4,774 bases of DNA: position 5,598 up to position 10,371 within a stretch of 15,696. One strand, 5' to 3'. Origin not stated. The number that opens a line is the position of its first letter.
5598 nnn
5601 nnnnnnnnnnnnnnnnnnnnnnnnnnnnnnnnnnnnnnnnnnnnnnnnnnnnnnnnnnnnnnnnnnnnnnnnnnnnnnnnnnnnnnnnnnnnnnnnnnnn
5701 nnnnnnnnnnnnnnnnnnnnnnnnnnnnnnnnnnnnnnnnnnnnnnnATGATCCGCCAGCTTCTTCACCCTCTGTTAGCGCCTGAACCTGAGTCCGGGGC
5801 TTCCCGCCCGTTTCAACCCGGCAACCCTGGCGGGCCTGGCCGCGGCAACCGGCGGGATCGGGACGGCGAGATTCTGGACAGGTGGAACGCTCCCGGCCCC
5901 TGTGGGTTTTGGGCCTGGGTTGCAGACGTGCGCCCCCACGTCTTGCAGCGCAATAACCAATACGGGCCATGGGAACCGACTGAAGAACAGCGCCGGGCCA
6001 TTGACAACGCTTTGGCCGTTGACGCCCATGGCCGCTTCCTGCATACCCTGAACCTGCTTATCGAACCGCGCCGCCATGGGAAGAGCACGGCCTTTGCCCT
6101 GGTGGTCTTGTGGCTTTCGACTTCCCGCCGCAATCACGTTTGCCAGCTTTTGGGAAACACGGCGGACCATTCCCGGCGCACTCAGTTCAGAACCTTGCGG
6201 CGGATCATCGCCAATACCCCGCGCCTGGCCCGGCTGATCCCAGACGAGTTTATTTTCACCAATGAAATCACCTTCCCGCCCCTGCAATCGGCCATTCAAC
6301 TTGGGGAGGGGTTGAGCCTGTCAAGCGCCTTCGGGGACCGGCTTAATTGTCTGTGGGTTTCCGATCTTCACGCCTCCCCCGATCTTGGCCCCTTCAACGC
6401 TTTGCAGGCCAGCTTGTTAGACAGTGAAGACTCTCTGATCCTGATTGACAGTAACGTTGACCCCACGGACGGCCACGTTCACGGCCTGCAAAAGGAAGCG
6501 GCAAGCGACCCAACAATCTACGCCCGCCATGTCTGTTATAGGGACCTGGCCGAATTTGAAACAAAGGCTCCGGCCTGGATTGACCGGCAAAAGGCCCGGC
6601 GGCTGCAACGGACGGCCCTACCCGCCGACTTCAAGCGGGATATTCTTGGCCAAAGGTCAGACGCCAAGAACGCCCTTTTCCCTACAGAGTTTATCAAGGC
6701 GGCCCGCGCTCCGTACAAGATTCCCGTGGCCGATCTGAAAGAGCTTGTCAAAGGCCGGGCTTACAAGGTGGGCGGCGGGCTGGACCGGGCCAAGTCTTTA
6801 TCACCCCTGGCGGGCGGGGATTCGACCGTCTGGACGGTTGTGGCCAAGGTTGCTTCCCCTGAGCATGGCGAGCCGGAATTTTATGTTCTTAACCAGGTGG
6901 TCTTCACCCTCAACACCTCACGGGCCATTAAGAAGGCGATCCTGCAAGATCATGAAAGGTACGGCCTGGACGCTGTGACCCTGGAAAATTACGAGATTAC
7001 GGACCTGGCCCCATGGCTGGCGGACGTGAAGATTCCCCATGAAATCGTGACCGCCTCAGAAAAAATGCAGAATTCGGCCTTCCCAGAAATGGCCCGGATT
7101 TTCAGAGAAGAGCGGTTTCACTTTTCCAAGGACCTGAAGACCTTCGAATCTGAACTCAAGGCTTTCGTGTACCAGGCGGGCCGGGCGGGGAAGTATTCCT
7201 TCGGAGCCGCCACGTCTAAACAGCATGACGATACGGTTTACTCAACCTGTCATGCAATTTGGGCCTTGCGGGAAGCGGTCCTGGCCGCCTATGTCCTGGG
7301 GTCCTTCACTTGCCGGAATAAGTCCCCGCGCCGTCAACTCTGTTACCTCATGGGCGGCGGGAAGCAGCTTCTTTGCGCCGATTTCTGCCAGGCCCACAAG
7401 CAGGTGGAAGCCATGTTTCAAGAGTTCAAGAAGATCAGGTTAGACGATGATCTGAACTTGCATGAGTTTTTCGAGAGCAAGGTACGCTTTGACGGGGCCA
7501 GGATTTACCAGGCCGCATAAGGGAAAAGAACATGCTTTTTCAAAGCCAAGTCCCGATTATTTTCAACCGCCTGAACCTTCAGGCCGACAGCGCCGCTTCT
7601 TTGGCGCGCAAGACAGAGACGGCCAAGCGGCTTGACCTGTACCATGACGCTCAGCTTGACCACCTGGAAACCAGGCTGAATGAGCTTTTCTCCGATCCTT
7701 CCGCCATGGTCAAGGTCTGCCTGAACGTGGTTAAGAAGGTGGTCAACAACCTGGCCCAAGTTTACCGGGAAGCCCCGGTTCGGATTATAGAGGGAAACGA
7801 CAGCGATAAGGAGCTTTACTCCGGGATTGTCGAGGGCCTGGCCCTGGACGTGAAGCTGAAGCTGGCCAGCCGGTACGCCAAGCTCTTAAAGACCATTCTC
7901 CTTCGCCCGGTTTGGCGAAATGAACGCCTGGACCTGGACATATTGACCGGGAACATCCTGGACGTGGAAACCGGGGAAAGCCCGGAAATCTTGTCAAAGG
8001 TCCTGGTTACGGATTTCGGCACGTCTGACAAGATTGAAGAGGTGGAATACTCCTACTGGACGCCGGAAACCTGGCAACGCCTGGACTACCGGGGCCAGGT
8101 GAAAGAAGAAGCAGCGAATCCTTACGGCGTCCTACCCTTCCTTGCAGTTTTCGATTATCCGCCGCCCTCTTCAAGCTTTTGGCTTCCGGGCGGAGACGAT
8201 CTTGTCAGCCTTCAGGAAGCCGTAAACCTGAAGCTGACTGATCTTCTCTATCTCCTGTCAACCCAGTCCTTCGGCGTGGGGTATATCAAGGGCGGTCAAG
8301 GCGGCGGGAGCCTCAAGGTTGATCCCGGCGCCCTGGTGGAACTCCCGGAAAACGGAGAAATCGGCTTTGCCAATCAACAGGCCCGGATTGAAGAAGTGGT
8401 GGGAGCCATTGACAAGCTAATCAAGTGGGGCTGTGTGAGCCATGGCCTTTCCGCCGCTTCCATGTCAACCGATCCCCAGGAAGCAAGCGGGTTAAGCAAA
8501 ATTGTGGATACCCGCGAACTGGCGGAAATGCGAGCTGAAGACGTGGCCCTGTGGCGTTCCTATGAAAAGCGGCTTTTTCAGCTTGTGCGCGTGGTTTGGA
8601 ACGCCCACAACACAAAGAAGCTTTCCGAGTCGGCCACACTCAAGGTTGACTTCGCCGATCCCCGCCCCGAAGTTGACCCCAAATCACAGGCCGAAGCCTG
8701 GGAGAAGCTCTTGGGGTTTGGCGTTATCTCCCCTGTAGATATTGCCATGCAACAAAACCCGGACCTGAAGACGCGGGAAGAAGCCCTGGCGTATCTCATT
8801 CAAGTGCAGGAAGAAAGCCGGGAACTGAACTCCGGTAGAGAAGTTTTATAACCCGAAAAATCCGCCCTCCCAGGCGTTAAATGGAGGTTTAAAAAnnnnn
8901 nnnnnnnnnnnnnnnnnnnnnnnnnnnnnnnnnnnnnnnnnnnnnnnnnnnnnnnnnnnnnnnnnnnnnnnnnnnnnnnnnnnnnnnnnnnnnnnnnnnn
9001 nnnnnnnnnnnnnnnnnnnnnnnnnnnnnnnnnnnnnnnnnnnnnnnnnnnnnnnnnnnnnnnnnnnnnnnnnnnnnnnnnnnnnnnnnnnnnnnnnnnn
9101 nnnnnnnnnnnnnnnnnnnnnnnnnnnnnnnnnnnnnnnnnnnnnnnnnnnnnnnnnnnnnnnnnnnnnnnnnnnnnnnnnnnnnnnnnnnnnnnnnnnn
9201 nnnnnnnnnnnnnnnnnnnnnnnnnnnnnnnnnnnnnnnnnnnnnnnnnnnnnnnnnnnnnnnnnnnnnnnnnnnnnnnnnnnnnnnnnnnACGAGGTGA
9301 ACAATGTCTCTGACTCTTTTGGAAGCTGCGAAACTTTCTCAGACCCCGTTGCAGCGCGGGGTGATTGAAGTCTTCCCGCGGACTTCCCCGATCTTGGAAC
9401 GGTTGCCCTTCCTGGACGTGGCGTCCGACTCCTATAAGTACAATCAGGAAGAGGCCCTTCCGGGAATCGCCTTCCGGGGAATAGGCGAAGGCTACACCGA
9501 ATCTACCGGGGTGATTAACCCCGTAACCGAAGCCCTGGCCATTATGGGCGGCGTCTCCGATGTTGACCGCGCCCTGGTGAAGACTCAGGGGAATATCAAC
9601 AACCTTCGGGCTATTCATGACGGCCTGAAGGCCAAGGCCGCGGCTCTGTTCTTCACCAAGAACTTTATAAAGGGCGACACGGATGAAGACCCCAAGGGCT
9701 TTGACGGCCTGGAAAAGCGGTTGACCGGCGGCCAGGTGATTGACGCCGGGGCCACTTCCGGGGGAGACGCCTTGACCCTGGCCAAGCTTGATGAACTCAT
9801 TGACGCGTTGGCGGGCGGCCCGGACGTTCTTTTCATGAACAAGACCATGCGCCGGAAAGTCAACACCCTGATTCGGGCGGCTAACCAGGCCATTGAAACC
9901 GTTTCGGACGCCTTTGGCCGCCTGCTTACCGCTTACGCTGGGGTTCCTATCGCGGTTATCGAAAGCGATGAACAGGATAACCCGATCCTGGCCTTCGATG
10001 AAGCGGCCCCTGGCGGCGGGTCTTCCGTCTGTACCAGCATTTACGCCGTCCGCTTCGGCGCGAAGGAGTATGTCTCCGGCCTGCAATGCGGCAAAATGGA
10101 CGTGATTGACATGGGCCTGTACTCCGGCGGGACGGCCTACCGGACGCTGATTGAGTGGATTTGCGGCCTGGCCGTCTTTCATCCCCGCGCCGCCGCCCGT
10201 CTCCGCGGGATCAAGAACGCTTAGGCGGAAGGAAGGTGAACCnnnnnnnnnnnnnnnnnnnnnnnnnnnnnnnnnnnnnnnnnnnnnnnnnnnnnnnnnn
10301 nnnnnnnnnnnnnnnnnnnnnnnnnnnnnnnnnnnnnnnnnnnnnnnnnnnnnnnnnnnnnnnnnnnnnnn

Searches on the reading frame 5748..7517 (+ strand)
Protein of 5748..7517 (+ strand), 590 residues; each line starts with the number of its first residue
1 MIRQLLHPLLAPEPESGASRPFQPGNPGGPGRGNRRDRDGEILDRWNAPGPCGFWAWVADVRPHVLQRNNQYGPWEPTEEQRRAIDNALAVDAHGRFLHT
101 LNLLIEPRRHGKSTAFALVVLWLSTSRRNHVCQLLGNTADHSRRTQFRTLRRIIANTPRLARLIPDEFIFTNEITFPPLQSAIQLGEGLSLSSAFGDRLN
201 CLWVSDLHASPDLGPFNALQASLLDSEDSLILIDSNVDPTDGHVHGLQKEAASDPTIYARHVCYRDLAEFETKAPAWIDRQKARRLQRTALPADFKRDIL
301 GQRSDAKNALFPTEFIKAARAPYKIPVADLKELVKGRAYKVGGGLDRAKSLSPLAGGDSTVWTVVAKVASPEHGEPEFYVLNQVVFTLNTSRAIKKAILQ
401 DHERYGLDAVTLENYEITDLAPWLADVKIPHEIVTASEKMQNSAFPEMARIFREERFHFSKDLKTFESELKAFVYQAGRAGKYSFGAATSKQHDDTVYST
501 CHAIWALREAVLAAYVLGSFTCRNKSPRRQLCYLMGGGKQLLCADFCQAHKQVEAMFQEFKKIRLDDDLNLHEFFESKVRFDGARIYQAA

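Call 9: search_protein_families(library=pfam, proteins=[window:5748-7517:+], max_evalue=0.1)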
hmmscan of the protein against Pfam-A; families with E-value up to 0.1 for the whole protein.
window:5748-7517:+ (590 aa): 1 family
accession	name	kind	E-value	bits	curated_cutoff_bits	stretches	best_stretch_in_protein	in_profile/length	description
PF17289.8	Terminase_6C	-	0.035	14.5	22.6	1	437-505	89-153/155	Terminase RNaseH-like domain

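Call 10: search_protein_families(library=phrogs, proteins=[window:5748-7517:+], max_evalue=0.01)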
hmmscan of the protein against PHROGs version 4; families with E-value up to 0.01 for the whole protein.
window:5748-7517:+ (590 aa): 4 families
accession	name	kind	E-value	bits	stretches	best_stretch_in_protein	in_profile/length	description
phrog_2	-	head and packaging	2.2e-11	44.2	1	70-511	260-596/807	terminase large subunit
phrog_9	-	head and packaging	5.4e-08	33.1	1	57-122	85-146/812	terminase large subunit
phrog_38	-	head and packaging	6.4e-06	26.1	0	104-168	310-373/760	terminase large subunit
phrog_27743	-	unknown function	0.00055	20.6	1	447-506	148-210/233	-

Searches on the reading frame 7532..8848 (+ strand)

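Call 9: search_protein_families(library=pfam, proteins=[window:7532-8848:+], max_evalue=0.1)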
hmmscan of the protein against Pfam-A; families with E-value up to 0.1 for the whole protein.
window:7532-8848:+ (439 aa): 1 family
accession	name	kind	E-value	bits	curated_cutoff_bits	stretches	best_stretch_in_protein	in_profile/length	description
PF05133.19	SPP1_portal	-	8.1e-07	28.8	25.5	1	61-422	42-406/416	Phage portal protein, SPP1 Gp6-like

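Call 10: search_protein_families(library=phrogs, proteins=[window:7532-8848:+], max_evalue=0.01)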
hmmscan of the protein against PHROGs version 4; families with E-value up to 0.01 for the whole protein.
window:7532-8848:+ (439 aa): 2 families
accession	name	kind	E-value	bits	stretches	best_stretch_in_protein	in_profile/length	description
phrog_533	-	head and packaging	0.0012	18.5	1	277-432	329-483/495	portal protein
phrog_64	-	head and packaging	0.0028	17.2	1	167-428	233-497/547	portal protein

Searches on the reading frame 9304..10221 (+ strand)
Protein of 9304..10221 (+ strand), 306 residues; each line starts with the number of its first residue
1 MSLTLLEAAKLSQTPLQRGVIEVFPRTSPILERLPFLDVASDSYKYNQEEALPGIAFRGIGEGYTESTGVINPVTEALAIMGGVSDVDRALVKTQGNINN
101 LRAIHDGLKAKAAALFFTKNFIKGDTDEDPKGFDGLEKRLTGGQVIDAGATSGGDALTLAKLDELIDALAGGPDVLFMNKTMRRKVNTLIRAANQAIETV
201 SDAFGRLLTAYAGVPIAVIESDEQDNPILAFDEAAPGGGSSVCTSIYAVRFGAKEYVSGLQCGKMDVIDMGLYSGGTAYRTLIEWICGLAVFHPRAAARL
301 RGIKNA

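Call 58: search_dna_similar(query=window:9304-10221:+, collection=phages, mode=protein, max_rows=10)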
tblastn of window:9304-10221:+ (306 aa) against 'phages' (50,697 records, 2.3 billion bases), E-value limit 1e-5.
Records with a match: 307; places in all: 312; records where one place covers at least 80% of the query: 278.
Best place of each record, by identity: <60% 307.
By first word of the organism name: Pseudomonas 88; Caulobacter 39; Xanthomonas 24; Escherichia 17; Streptomyces 16; Paenibacillus 13; Brevundimonas 13; Stenotrophomonas 11; Rhizobium 10; Gordonia 9; and 26 more.
By host as written in the record: Pseudomonas aeruginosa 31; Pseudomonas aeruginosa PAO1 23; Caulobacter vibrioides CB15 22; - 19; Paenibacillus larvae 11; Bordetella bronchiseptica ATCC 10580 9; Brevundimonas pondensis LVF1 8; Pseudomonas aeruginosa PA14 8; and 94 more.
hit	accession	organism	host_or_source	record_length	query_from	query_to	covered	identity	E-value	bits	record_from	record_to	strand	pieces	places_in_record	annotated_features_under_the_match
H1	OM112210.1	Bacillus phage PK2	Bacillus sp. (in: Bacteria)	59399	1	303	99%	56.4%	1e-97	320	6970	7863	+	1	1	hypothetical protein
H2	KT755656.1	Paenibacillus phage Tripp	Paenibacillus larvae ATCC 9545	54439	1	303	99%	53.5%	2e-90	299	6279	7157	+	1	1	major capsid protein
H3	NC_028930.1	Paenibacillus phage Tripp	Paenibacillus larvae ATCC 9545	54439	1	303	99%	53.5%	2e-90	299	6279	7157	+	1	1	major head protein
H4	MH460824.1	Paenibacillus phage Unity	Paenibacillus larvae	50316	1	303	99%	53.5%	3e-90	299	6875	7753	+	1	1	major capsid protein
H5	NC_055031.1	Paenibacillus phage Unity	Paenibacillus larvae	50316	1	303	99%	53.5%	3e-90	299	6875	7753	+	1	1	major head protein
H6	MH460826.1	Paenibacillus phage Heath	Paenibacillus larvae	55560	1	303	99%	53.5%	3e-90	299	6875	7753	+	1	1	major capsid protein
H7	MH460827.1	Paenibacillus phage Halcyone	Paenibacillus larvae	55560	1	303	99%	53.5%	3e-90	299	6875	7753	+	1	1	major capsid protein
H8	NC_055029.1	Paenibacillus phage Halcyone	Paenibacillus larvae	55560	1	303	99%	53.5%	3e-90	299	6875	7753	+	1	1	major head protein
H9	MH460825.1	Paenibacillus phage Scottie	Paenibacillus larvae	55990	1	303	99%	53.5%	3e-90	299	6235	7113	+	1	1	major capsid protein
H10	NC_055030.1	Paenibacillus phage Scottie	Paenibacillus larvae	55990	1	303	99%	53.5%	3e-90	299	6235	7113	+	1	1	major head protein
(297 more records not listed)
